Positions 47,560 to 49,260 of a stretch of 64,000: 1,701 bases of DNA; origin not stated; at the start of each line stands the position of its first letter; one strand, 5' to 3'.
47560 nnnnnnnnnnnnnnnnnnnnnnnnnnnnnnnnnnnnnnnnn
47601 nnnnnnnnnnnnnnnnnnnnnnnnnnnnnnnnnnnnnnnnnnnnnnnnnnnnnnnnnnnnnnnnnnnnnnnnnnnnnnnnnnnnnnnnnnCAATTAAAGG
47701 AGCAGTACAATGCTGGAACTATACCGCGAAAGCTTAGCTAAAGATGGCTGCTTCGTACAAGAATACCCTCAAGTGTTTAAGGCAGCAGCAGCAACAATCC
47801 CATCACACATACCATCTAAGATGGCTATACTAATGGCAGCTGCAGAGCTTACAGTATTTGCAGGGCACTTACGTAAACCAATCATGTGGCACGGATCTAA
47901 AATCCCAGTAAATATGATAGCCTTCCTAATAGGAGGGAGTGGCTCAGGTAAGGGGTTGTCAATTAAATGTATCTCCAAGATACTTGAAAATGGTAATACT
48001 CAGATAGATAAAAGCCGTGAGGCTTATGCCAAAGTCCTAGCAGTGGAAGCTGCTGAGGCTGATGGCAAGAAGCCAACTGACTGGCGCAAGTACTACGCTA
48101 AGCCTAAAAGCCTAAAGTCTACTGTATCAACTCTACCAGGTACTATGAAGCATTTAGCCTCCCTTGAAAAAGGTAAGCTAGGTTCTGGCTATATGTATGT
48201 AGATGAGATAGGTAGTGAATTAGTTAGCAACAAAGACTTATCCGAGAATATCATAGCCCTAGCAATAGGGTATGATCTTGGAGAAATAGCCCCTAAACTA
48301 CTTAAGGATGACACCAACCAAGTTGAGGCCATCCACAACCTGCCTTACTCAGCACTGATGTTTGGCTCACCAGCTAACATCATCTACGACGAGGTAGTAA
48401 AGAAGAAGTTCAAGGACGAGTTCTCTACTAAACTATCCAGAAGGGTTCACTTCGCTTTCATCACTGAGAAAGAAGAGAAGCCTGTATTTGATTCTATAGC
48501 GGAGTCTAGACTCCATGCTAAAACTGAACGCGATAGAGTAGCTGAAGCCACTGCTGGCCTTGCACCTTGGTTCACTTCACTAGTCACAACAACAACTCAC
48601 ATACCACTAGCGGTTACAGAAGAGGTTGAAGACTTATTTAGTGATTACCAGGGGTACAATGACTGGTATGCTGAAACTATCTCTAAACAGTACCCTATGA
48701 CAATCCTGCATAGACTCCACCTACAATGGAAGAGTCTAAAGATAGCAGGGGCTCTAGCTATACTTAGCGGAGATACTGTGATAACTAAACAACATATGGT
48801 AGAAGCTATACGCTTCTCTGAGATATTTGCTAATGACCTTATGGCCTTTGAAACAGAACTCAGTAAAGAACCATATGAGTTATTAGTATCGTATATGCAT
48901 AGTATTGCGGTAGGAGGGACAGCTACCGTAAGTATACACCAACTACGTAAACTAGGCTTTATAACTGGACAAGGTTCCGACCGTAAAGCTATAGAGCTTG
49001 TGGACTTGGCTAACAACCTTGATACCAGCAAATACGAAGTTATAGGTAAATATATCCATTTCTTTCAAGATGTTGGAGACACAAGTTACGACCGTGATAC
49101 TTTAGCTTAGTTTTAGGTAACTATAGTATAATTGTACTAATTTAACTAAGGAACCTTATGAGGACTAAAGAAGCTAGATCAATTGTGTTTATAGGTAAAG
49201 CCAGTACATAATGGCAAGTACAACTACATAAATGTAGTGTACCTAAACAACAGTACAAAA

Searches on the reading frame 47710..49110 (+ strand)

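Call 11: search_protein_families(library=phrogs, proteins=[window:47710-49110:+], max_evalue=0.001)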
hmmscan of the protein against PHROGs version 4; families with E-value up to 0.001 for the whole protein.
window:47710-49110:+ (466 aa): 3 families
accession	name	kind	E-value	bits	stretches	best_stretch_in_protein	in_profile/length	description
phrog_2135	-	DNA, RNA and nucleotide metabolism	3.3e-48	165.5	1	38-447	31-444/713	DNA primase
phrog_3022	-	DNA, RNA and nucleotide metabolism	4.1e-07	29.8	1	204-376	521-681/788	DNA primase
phrog_10514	-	DNA, RNA and nucleotide metabolism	1.1e-05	24.9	0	295-399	586-689/750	DNA primase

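Call 12: search_protein_families(library=pfam, proteins=[window:47710-49110:+], max_evalue=0.001)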
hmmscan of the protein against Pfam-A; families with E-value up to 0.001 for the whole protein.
window:47710-49110:+ (466 aa): 0 families
